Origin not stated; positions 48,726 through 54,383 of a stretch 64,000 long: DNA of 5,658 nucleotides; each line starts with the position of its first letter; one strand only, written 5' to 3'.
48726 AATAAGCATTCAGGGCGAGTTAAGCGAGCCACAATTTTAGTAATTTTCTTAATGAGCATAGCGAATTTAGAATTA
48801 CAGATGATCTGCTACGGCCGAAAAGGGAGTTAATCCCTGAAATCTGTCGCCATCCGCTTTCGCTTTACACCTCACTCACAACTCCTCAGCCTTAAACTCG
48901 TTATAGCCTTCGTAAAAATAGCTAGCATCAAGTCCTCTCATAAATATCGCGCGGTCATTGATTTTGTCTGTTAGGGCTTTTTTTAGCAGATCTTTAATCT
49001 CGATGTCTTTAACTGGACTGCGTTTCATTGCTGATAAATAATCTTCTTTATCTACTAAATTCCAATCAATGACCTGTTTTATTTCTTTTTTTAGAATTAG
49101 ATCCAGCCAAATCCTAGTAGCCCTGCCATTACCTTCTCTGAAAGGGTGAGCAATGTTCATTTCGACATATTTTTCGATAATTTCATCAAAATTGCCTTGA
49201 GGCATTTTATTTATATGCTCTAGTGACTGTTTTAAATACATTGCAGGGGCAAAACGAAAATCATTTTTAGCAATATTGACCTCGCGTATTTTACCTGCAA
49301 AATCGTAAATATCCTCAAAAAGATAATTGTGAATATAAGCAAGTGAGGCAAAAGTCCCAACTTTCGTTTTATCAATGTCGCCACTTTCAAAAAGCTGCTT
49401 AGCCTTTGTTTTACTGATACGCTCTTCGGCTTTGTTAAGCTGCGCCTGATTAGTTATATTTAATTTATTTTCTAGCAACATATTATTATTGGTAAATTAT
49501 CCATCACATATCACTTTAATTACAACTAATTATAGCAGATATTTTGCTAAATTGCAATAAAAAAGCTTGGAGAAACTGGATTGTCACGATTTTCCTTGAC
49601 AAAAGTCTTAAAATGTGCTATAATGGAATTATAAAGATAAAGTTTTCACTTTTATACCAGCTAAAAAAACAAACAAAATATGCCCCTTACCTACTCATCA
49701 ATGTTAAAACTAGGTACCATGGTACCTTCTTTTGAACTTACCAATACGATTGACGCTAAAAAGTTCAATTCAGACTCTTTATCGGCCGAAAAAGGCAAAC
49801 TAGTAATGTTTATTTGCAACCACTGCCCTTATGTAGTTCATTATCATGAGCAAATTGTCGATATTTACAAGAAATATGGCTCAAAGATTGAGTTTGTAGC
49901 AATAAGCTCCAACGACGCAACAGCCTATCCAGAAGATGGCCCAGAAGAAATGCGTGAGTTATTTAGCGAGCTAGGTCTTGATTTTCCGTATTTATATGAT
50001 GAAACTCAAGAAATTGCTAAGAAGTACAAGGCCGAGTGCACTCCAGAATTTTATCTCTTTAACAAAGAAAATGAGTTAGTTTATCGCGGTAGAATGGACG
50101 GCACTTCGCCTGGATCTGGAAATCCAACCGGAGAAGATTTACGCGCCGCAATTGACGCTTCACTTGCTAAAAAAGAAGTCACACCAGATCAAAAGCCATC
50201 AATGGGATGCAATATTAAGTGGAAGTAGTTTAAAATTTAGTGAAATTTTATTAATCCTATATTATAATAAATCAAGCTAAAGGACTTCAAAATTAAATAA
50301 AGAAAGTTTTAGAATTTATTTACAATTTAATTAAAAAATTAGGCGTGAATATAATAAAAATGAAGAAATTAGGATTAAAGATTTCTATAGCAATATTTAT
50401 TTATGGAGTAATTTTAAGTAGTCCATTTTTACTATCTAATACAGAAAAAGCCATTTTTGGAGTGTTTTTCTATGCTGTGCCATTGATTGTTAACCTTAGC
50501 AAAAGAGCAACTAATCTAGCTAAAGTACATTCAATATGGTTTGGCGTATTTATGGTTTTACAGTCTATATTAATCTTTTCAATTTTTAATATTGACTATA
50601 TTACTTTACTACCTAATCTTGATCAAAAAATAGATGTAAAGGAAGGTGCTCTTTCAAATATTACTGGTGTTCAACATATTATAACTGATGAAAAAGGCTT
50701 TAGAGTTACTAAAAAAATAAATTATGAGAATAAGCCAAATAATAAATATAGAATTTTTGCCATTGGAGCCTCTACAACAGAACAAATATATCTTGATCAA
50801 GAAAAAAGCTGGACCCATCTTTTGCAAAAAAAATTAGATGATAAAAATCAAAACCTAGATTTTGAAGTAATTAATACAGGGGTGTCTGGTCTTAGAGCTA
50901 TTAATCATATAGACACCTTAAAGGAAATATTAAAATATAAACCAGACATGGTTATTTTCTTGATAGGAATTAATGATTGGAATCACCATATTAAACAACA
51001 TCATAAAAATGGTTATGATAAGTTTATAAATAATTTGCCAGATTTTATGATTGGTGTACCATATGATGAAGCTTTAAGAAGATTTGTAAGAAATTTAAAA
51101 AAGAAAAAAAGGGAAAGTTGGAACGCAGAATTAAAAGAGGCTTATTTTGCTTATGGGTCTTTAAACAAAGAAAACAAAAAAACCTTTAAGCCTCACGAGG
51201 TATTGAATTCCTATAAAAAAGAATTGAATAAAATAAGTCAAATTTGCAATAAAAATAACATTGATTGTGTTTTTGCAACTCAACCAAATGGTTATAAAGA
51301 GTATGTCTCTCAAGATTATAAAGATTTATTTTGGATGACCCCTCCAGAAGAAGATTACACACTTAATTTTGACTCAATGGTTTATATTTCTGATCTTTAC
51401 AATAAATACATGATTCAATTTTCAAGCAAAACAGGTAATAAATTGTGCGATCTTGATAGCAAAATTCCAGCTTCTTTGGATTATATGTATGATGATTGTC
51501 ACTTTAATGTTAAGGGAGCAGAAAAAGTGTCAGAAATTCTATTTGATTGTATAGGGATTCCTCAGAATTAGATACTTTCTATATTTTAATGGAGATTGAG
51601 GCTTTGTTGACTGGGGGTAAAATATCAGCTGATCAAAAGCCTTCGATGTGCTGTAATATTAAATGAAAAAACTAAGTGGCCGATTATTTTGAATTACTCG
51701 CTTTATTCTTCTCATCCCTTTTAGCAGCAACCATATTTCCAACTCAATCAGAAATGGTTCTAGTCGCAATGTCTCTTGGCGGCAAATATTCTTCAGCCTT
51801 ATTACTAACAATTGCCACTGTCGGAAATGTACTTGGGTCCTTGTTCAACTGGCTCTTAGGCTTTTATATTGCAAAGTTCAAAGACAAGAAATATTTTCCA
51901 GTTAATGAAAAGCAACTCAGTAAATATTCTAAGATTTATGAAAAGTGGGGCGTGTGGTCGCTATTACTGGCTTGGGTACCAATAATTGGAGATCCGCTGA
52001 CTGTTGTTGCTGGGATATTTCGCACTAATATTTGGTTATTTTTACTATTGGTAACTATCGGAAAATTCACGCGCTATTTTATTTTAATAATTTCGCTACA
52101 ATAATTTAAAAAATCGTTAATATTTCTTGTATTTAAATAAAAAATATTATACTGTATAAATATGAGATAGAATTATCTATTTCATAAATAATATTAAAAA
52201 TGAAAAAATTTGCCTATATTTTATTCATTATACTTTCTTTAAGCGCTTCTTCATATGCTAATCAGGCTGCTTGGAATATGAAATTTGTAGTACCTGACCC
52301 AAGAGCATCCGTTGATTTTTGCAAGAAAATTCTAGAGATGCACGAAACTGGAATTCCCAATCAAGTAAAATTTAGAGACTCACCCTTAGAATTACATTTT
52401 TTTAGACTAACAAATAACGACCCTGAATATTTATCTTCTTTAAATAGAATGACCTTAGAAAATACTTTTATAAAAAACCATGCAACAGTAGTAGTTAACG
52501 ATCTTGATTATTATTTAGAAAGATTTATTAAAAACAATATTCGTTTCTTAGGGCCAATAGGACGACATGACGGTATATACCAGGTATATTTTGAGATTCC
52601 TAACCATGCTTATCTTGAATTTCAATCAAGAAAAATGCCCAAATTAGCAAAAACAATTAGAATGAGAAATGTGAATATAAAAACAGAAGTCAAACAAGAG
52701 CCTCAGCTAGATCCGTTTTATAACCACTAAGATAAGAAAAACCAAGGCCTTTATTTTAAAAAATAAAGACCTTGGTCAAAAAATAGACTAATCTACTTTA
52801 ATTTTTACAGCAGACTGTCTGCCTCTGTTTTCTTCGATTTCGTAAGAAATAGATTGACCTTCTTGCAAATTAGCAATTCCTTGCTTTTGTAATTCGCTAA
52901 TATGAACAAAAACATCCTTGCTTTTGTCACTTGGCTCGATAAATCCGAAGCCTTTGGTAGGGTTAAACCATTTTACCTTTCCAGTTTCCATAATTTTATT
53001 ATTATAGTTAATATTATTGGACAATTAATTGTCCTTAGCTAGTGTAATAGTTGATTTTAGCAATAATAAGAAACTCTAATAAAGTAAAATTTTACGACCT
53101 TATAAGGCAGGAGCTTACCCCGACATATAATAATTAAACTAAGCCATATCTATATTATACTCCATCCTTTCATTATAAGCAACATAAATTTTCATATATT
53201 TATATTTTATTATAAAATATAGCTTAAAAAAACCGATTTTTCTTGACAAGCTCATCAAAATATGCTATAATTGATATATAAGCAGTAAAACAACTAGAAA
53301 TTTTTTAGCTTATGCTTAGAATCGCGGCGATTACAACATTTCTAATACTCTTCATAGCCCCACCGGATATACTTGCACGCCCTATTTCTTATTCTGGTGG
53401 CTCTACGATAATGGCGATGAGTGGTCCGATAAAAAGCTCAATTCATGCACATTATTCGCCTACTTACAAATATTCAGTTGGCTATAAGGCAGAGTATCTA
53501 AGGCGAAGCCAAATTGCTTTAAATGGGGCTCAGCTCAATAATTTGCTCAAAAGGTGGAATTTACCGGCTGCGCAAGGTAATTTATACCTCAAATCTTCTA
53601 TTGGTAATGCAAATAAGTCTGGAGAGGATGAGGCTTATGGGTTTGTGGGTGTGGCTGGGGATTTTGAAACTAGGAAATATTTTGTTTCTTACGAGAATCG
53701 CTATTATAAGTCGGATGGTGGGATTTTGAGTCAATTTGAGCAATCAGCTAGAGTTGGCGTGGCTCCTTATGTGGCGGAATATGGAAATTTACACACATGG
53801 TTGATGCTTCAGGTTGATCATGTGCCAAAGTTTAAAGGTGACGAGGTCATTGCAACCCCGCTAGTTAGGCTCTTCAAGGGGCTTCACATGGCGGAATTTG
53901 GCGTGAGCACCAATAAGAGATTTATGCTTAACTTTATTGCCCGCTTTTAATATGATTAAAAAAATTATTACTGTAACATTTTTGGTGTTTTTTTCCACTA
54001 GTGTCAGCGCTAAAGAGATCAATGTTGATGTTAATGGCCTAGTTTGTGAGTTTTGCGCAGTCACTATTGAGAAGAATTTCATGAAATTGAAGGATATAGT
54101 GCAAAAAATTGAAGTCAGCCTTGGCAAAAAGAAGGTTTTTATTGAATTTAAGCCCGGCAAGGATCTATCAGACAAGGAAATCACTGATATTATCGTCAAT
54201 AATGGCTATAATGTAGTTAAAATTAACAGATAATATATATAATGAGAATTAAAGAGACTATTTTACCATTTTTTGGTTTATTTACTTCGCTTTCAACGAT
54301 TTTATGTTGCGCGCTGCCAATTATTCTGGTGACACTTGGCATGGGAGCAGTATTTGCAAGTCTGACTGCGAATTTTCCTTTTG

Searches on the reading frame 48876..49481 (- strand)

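Call 13: search_protein_families(library=pfam, proteins=[window:48876-49481:-], max_evalue=0.001)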
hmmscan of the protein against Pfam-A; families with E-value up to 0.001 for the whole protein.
window:48876-49481:- (201 aa): 1 family
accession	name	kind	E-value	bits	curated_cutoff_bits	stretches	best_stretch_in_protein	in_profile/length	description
PF02661.23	Fic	-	3.4e-12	47.5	24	1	47-130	7-93/93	Fic/DOC family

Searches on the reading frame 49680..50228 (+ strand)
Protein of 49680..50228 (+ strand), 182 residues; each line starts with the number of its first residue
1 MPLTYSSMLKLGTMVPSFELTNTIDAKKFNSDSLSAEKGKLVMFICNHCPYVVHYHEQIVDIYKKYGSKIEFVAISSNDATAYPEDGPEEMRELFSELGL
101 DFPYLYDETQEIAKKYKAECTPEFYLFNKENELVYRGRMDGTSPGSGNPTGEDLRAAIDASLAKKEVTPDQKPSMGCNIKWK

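Call 13: search_protein_families(library=pfam, proteins=[window:49680-50228:+], max_evalue=0.001)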
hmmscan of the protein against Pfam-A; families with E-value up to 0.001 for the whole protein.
window:49680-50228:+ (182 aa): 5 families
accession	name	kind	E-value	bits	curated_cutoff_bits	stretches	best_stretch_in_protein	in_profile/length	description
PF08534.16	Redoxin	-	1.6e-14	54.4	26.6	1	11-140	2-135/148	Redoxin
PF00578.27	AhpC-TSA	-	6.8e-14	52.3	26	1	12-135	2-123/124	AhpC/TSA family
PF13905.12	Thioredoxin_8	-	8.8e-09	36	27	1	41-132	5-93/94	Thioredoxin-like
PF13098.12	Thioredoxin_2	-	1.2e-06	29.2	27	1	36-138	4-94/104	Thioredoxin-like domain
PF00085.26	Thioredoxin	-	0.0005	20.5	23.5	0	107-132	59-84/103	Thioredoxin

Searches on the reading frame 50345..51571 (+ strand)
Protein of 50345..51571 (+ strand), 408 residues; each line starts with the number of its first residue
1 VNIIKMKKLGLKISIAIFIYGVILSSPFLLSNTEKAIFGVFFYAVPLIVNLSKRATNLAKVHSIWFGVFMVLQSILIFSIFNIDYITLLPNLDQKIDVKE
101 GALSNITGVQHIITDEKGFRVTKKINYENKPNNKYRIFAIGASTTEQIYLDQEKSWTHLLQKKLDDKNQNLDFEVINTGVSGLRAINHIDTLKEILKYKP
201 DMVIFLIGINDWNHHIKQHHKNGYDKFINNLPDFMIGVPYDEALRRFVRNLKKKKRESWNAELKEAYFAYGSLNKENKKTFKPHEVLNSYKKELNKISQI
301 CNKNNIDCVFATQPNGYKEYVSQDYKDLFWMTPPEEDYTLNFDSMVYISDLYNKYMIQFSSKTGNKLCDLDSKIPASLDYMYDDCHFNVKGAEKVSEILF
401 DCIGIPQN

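Call 12: search_protein_families(library=pfam, proteins=[window:50345-51571:+], max_evalue=0.001)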
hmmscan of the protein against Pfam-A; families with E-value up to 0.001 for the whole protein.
window:50345-51571:+ (408 aa): 3 families
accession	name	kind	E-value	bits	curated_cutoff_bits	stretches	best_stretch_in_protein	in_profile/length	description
PF13472.12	Lipase_GDSL_2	-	8.7e-13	49.6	32.9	1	139-393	1-177/178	GDSL-like Lipase/Acylhydrolase family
PF00657.28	Lipase_GDSL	-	5.4e-11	43.5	23.6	1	137-397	1-206/208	GDSL-like Lipase/Acylhydrolase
PF04311.20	DUF459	-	0.00062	19.6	27.2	0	160-219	17-78/197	Protein of unknown function (DUF459)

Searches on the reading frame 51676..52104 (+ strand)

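Call 13: search_protein_families(library=pfam, proteins=[window:51676-52104:+], max_evalue=0.001)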
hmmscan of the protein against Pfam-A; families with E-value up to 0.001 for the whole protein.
window:51676-52104:+ (142 aa): 1 family
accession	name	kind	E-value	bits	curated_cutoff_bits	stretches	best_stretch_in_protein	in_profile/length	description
PF09335.16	VTT_dom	-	2.5e-12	47.8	33.9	1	30-139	6-119/123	VTT domain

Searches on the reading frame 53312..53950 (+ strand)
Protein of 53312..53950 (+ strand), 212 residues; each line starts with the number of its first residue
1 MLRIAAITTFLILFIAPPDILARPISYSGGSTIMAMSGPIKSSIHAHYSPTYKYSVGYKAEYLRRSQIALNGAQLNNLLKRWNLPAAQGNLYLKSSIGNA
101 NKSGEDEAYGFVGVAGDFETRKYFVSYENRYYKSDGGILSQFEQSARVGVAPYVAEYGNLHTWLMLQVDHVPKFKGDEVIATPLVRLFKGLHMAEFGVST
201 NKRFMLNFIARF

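Call 12: search_protein_families(library=pfam, proteins=[window:53312-53950:+], max_evalue=0.001)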
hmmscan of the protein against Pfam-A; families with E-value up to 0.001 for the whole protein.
window:53312-53950:+ (212 aa): 0 families

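Call 17: find_encoding_contigs(protein=window:53312-53950:+, flank=10000, max_places=5)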
Protein window:53312-53950:+ (212 aa): 3 contigs read that carry it; 1 place shown.
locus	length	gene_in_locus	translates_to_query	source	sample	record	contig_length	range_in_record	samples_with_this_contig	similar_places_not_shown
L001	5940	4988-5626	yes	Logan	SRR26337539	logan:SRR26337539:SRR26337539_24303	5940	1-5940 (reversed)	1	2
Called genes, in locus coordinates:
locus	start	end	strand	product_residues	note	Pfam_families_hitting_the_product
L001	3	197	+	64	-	?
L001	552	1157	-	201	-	PF02661:Fic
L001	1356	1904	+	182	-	PF00578:AhpC-TSA, PF08534:Redoxin, PF13098:Thioredoxin_2 (weak), PF13905:Thioredoxin_8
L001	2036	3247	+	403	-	PF00657:Lipase_GDSL, PF13472:Lipase_GDSL_2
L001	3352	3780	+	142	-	PF09335:VTT_dom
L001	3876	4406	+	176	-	-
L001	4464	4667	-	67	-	PF00313:CSD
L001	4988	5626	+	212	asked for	-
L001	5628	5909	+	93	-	PF00403:HMA (weak)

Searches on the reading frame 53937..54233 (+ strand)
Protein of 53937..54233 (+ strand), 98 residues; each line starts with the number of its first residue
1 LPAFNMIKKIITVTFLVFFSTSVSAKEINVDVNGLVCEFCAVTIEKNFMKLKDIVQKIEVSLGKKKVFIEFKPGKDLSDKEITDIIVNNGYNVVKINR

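Call 12: search_protein_families(library=pfam, proteins=[window:53937-54233:+], max_evalue=0.001)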
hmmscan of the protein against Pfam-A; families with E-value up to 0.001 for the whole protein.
window:53937-54233:+ (98 aa): 1 family
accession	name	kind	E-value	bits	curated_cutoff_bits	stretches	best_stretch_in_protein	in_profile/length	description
PF00403.32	HMA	-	8.5e-06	26.5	24.8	1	30-91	2-61/62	Heavy-metal-associated domain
